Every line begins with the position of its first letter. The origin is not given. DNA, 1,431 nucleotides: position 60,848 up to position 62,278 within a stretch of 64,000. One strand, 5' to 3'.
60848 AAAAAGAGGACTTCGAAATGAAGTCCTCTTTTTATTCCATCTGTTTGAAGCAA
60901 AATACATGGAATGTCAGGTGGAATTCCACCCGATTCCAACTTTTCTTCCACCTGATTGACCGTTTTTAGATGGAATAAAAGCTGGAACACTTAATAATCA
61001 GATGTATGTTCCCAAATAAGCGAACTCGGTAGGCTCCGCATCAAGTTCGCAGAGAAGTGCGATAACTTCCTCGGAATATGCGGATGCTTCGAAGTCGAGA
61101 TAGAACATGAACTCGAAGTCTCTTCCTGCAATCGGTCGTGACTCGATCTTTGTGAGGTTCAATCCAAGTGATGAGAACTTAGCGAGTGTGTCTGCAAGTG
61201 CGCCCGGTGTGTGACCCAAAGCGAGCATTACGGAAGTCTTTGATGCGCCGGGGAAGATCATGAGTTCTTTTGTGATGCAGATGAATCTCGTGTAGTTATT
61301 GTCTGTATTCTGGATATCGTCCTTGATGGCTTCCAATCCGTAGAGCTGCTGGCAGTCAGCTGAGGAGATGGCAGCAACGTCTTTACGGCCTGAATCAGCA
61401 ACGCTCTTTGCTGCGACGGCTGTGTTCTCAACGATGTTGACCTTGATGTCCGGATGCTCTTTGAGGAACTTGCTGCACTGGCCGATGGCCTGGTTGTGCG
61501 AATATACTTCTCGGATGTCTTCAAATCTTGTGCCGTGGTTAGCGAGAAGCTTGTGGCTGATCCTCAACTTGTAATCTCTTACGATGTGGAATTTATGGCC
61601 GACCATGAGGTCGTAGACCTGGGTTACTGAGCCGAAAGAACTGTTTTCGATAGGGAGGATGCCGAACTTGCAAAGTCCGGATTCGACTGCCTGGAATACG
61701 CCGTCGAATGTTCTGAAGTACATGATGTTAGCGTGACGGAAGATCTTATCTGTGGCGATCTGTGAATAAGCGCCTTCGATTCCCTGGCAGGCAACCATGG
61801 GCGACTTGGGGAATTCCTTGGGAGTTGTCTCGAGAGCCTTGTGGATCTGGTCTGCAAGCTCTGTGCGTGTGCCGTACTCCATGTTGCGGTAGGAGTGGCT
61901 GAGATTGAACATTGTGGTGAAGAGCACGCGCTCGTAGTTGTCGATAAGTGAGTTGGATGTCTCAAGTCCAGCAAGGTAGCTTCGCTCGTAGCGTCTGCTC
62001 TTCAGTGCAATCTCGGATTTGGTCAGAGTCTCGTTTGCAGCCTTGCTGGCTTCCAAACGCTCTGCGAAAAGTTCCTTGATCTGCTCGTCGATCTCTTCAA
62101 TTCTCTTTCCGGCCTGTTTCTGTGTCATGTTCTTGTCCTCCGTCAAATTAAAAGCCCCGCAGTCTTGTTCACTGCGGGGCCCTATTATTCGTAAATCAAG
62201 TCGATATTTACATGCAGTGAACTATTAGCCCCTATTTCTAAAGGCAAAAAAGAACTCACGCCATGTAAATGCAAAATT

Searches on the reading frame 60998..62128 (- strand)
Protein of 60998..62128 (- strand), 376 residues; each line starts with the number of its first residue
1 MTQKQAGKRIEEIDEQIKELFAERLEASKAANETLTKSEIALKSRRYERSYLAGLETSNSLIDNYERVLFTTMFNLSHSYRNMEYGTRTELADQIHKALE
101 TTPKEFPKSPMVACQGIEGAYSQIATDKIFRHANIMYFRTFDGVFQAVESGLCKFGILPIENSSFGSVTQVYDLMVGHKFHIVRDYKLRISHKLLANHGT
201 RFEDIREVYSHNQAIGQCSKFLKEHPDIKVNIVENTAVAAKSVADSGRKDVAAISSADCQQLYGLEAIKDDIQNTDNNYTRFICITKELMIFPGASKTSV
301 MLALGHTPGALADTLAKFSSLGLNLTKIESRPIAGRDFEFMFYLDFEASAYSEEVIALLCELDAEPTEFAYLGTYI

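Call 7: find_encoding_contigs(protein=window:60998-62128:-, flank=3000, max_places=8)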
Protein window:60998-62128:- (376 aa): 22 contigs read that carry it; 8 places shown.
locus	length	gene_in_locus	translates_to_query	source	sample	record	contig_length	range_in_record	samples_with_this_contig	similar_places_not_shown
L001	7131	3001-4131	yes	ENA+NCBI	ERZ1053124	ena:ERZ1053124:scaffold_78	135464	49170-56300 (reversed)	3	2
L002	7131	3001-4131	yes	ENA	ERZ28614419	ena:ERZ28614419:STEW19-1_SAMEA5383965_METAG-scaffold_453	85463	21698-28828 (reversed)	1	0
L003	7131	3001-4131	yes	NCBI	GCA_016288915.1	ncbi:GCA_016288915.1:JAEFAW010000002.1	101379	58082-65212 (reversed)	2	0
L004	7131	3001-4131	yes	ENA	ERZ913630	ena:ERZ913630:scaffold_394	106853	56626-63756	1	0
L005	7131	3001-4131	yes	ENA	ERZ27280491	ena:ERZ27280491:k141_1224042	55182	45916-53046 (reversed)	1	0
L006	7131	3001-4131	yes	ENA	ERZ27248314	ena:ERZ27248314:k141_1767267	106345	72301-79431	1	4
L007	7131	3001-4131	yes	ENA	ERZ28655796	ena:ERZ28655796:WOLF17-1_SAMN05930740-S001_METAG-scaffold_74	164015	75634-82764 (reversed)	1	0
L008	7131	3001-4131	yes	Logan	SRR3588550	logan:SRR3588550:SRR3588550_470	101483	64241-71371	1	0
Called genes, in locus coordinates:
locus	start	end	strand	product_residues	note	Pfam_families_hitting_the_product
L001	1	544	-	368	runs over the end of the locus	PF08271:Zn_Ribbon_TF (weak), PF13248:Zn_ribbon_3 (faint)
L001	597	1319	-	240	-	PF07685:GATase_3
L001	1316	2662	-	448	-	PF08245:Mur_ligase_M, PF08353:MurT_C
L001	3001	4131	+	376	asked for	PF00800:PDT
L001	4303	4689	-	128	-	-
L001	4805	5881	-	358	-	PF02540:NAD_synthase (faint), PF03054:tRNA_Me_trans, PF06508:QueC (weak), PF20259:tRNA_Me_trans_M, PF20258:tRNA_Me_trans_C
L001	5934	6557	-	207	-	-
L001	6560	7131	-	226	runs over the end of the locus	PF12682:Flavodoxin_4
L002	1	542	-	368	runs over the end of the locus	PF08271:Zn_Ribbon_TF (weak), PF13248:Zn_ribbon_3 (faint)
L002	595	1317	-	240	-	PF07685:GATase_3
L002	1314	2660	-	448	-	PF08245:Mur_ligase_M, PF08353:MurT_C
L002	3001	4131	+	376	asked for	PF00800:PDT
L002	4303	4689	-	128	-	-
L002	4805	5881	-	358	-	PF02540:NAD_synthase (faint), PF03054:tRNA_Me_trans, PF06508:QueC (weak), PF20259:tRNA_Me_trans_M, PF20258:tRNA_Me_trans_C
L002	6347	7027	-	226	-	PF12682:Flavodoxin_4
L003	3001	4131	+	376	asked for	PF00800:PDT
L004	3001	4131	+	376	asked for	PF00800:PDT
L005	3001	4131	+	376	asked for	PF00800:PDT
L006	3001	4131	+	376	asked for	PF00800:PDT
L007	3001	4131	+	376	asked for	PF00800:PDT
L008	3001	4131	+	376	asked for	PF00800:PDT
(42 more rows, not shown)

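Call 8: search_protein_families(library=pfam, proteins=[window:60998-62128:-])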
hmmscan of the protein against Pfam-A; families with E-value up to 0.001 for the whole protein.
window:60998-62128:- (376 aa): 2 families
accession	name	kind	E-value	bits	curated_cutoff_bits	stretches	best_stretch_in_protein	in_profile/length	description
PF00800.23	PDT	-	6.9e-58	195.9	25.2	1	112-288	1-179/181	Prephenate dehydratase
PF01842.31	ACT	-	0.0006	20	27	0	307-344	10-48/66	ACT domain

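Call 10: find_homologous_proteins(query=window:60998-62128:-, max_evalue=1e-30)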
Query window:60998-62128:- (376 aa): 8000 proteins with E <= 1e-30 among 8000 candidates; the best 120 are listed.
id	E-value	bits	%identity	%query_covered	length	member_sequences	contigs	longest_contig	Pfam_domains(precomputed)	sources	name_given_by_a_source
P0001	7.0e-236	800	95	100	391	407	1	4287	PF00800.24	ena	-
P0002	3.8e-225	765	90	100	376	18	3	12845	PF00800.24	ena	-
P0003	4.7e-224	761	95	95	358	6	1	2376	PF00800.24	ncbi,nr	ncbi:MAG: prephenate dehydratase, partial [Clostridiales bacterium]|nr:prephenate dehydratase [Clost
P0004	1.6e-223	759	89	100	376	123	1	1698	PF00800.24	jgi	jgi:chorismate mutase/prephenate dehydratase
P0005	9.7e-223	757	97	92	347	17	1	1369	PF00800.24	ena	-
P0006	8.8e-199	678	80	100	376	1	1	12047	PF00800.24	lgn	-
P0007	2.5e-194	664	78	100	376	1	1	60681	PF00800.24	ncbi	-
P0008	3.1e-192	657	77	100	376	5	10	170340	PF00800.24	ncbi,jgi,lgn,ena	-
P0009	5.4e-190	649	79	100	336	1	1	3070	PF00800.24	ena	-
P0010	5.9e-190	649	79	100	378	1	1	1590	PF00800.24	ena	-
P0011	1.1e-189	648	76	100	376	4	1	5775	PF00800.24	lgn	-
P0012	4.7e-189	646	76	100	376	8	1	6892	PF00800.24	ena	-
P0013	9.3e-185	632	74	100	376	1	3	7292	PF00800.24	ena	-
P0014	3.0e-184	630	74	100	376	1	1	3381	PF00800.24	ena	-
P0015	5.3e-184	630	74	100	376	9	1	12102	PF00800.24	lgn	-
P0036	2.9e-176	604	71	100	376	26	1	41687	PF00800.24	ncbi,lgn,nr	ncbi:MAG: bifunctional chorismate mutase/prephenate dehydratase [Saccharofermentans sp.]|nr:bifuncti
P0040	5.2e-168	577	72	98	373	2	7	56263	PF00800.24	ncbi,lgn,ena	-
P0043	6.4e-163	560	67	99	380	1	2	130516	PF00800.24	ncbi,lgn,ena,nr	ncbi:MAG: prephenate dehydratase [Clostridiales bacterium]|nr:prephenate dehydratase [Clostridiales 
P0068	1.3e-148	513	62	100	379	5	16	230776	PF00800.24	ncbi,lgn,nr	ncbi:MAG: bifunctional chorismate mutase/prephenate dehydratase [Saccharofermentans sp.]|nr:bifuncti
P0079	1.2e-147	510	62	99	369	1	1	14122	PF00800.24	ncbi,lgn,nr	ncbi:chorismate mutase / prephenate dehydratase [Ruminococcaceae bacterium YRB3002]|nr:chorismate mu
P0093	4.7e-144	498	60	97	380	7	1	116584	PF00800.24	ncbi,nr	ncbi:MAG: chorismate mutase [Clostridiales bacterium]|nr:chorismate mutase [Clostridiales bacterium]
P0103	1.8e-139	483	61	97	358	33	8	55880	PF00800.24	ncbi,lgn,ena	-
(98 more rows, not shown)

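Call 12: find_related_loci(query=A2, collection=genome_contigs, flank=1500)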
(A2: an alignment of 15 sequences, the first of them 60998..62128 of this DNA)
Query A2 (376 aa) in genome_contigs; peptide patterns used: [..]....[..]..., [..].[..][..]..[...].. (x = any residue, [..] = any of these).
600 stretches matched a pattern (row limit reached: there are more); 598 encode a relative of the query (tblastn E <= 1e-3); the best 80 are kept; 80 distinct loci.
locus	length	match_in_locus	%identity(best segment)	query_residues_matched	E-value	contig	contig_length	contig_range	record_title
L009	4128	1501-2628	99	1-376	0e+0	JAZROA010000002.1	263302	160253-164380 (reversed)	MAG: Saccharofermentans sp. isolate T1900045399_YK20190089.MAGScoT_cleanbin_000001 SGB_6972_k141_2308753, whole genome s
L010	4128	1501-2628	97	1-376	0e+0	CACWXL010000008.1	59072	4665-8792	MAG: Ruminococcaceae bacterium isolate RUG11004 genome assembly, contig: RUG11004_asm_8, whole genome shotgun sequence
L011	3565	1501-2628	94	1-376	0e+0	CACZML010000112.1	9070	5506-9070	MAG: Ruminococcaceae bacterium isolate RUG12748 genome assembly, contig: RUG12748_asm_112, whole genome shotgun sequence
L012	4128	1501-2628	76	1-376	0e+0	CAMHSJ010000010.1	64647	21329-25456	MAG: uncultured Clostridia bacterium isolate SRR11784279_bin.17_metaWRAP_v1.3_MAG genome assembly, contig: ERZ12202740.4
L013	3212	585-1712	74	1-376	0e+0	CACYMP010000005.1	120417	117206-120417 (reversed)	MAG: Ruminococcaceae bacterium isolate RUG12081 genome assembly, contig: RUG12081_asm_5, whole genome shotgun sequence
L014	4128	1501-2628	72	1-376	0e+0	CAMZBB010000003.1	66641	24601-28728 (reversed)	MAG TPA_asm: uncultured Clostridia bacterium isolate SRR10912535_bin.75_metaWRAP_v1.3_MAG genome assembly, contig: ERZ14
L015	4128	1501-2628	64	1-375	1e-168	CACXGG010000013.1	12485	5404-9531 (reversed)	MAG: Ruminococcaceae bacterium isolate RUG11234 genome assembly, contig: RUG11234_asm_13, whole genome shotgun sequence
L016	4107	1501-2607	64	9-376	7e-166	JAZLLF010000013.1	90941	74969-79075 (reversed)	MAG: Saccharofermentans sp. isolate T1900044958_TA20190014.MAGScoT_cleanbin_000016 SGB_3881_k141_1782154, whole genome s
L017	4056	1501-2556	63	11-375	3e-156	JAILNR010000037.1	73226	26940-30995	MAG: Saccharofermentans sp. isolate RUI285 k141_337546_flag=0_multi=40.9945_len=73226, whole genome shotgun sequence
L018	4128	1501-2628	96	1-376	0e+0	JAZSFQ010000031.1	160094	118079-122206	MAG: Saccharofermentans sp. isolate T1900044581_TS20190047.MAGScoT_cleanbin_000014 SGB_568_k141_1379526, whole genome sh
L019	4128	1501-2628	55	1-375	2e-135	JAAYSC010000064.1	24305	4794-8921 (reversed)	MAG: Clostridiales bacterium isolate AS23ysBPME_277 228267_AS23, whole genome shotgun sequence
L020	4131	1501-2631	53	1-376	3e-134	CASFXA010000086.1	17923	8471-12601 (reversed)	uncultured Oscillospiraceae bacterium isolate CO.O25.metabat-bins.313 genome assembly, contig: CO.O25.metabat-bins.313.f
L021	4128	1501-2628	97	1-376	0e+0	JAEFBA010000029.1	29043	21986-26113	MAG: Saccharofermentans sp. isolate Tb.RUG.504 NODE_6088_length_29043_cov_6.822693, whole genome shotgun sequence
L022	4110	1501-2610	54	8-375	2e-133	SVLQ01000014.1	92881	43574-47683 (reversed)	MAG: Oscillospiraceae bacterium isolate SIG491 NODE_5843_length_92881_cov_4.383164, whole genome shotgun sequence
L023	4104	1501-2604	54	9-375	3e-133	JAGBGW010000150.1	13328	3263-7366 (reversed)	MAG: Clostridia bacterium isolate RGIG9107 Water_deer_Rectum.Co__c686282, whole genome shotgun sequence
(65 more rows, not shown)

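Call 16: find_encoding_contigs(protein=P0079, flank=1500, max_places=2)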
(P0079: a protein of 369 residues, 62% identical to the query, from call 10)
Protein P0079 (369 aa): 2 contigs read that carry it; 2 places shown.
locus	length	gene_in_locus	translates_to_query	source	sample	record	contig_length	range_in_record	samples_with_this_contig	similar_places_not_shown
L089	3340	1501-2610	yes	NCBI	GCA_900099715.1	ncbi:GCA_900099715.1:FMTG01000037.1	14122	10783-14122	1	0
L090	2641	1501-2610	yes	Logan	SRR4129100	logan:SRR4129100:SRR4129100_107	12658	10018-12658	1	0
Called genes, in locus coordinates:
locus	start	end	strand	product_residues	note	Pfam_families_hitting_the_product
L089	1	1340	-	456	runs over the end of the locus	PF08353:MurT_C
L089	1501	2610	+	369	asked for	PF00800:PDT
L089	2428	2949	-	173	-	-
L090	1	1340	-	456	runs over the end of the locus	PF08353:MurT_C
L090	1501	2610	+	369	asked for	PF00800:PDT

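Call 17: find_encoding_contigs(protein=P0036, flank=1500, max_places=2)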
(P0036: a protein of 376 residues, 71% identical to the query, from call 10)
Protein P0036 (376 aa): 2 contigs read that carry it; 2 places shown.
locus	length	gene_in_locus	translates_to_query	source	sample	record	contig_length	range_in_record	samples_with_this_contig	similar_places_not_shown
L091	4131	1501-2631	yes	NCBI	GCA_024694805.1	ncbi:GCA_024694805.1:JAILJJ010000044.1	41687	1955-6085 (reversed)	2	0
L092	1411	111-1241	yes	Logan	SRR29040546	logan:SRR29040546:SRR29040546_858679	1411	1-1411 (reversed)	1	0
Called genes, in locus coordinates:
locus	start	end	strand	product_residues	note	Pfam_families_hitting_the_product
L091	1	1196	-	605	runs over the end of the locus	-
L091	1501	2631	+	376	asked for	PF00800:PDT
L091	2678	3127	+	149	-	-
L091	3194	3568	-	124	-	-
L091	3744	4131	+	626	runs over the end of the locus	PF00144:Beta-lactamase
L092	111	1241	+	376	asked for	PF00800:PDT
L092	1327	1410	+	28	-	?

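Call 18: find_encoding_contigs(protein=P0043, flank=1500, max_places=2)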
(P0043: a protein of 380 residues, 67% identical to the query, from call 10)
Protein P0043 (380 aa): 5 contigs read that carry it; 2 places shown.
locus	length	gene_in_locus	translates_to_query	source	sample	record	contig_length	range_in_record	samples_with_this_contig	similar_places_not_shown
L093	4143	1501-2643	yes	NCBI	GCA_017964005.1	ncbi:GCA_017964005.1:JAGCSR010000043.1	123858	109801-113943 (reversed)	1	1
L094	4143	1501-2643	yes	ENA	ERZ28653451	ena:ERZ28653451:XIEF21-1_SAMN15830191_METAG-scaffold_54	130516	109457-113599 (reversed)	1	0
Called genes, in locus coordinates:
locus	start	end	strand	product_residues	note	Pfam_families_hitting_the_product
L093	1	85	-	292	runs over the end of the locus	-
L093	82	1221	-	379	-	PF08271:Zn_Ribbon_TF (faint)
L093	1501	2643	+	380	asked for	PF00800:PDT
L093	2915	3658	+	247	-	-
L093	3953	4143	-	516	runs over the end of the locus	PF04854:DUF624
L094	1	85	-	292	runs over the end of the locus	-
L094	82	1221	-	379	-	PF08271:Zn_Ribbon_TF (faint)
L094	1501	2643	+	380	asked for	PF00800:PDT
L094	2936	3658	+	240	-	-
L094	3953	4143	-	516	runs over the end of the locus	PF04854:DUF624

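Call 19: find_encoding_contigs(protein=P0068, flank=1500, max_places=2)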
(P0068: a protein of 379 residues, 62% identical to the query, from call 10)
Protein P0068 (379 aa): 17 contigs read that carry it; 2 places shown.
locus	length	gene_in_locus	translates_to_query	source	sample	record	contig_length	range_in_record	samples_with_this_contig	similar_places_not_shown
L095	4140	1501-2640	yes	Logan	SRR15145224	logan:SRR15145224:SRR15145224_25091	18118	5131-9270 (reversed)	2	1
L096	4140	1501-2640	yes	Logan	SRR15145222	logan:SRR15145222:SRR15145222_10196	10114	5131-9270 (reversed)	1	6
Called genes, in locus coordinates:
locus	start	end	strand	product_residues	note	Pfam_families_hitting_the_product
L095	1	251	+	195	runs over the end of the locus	PF00583:Acetyltransf_1 (weak), PF13508:Acetyltransf_7 (weak), PF13673:Acetyltransf_10 (weak)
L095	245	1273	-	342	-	PF06961:DUF1294, PF00149:Metallophos, PF12850:Metallophos_2 (weak)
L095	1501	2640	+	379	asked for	PF00800:PDT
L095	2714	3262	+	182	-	PF06541:ABC_trans_CmpB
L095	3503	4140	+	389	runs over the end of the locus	PF00532:Peripla_BP_1, PF13407:Peripla_BP_4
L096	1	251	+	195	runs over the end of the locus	PF00583:Acetyltransf_1 (weak), PF13508:Acetyltransf_7 (weak), PF13673:Acetyltransf_10 (weak)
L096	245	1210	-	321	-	PF06961:DUF1294, PF00149:Metallophos, PF12850:Metallophos_2 (weak)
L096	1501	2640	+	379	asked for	PF00800:PDT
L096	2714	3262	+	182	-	PF06541:ABC_trans_CmpB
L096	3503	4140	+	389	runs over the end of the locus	PF00532:Peripla_BP_1, PF13407:Peripla_BP_4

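Call 20: find_encoding_contigs(protein=P0093, flank=1500, max_places=1)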
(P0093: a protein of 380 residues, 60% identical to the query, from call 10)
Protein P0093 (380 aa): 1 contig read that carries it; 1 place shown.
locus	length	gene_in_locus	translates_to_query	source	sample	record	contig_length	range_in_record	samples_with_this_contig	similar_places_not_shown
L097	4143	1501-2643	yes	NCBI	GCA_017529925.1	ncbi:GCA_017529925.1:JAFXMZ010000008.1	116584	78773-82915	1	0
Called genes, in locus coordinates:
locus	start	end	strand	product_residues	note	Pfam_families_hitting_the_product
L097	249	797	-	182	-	-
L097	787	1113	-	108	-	-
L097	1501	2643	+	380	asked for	PF00800:PDT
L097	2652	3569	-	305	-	PF01430:HSP33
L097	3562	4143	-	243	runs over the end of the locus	PF13489:Methyltransf_23, PF08241:Methyltransf_11, PF08242:Methyltransf_12 (weak), PF13649:Methyltransf_25, PF13847:Methyltransf_31 (weak)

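Call 21: find_encoding_contigs(protein=P0040, flank=1500, max_places=1)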
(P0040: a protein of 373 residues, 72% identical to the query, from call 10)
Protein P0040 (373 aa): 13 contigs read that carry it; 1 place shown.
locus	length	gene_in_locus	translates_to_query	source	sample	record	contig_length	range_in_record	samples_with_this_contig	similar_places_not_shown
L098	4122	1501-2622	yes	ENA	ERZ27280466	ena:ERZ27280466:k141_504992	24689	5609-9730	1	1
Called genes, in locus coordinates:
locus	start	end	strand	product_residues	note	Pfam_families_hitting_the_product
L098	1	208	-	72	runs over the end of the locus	-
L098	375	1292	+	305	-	PF01569:PAP2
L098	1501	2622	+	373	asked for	PF00800:PDT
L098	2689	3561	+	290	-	PF13240:Zn_Ribbon_1 (faint), PF13248:Zn_ribbon_3 (weak)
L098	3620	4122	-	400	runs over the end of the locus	PF17767:NAPRTase_N, PF04095:NAPRTase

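Call 22: find_encoding_contigs(protein=P0103, flank=1500, max_places=1)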
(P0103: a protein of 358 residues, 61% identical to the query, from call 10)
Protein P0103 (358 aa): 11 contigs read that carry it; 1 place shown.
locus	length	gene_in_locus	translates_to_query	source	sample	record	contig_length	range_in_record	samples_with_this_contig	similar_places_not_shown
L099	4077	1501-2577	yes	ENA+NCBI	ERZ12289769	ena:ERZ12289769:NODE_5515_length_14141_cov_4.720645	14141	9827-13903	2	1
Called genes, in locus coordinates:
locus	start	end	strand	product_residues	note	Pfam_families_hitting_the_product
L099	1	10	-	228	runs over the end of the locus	PF00814:TsaD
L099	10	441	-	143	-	PF02367:TsaE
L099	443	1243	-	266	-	PF04909:Amidohydro_2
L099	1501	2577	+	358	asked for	PF00800:PDT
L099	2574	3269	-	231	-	PF00535:Glycos_transf_2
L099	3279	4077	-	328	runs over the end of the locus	PF00251:Glyco_hydro_32N, PF04616:Glyco_hydro_43 (faint), PF22847:Glyco_hydro_43_rel (faint)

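Call 77: search_protein_families(library=ncbifam, proteins=[window:60998-62128:-], max_evalue=0.01)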
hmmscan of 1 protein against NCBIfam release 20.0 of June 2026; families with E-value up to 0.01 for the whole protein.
window:60998-62128:- (376 aa): 5 families
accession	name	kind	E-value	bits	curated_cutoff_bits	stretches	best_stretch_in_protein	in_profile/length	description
NF008865.0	PRK11898.1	equivalog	2.6e-63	213.8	219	1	111-375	3-276/284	prephenate dehydratase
NF008866.0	PRK11899.1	equivalog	1.8e-58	198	359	1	110-375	6-273/283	prephenate dehydratase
NF007910.0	PRK10622.1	equivalog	1.1e-55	189.2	577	1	8-375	12-375/386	bifunctional chorismate mutase/prephenate dehydratase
TIGR01268.1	Phe4hydrox_tetr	equivalog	1.2e-05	24.3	704.8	1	295-356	14-77/436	phenylalanine 4-monooxygenase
TIGR01805.1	CM_mono_grmpos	equivalog_domain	0.00037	20.7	71.2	1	8-74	6-71/81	chorismate mutase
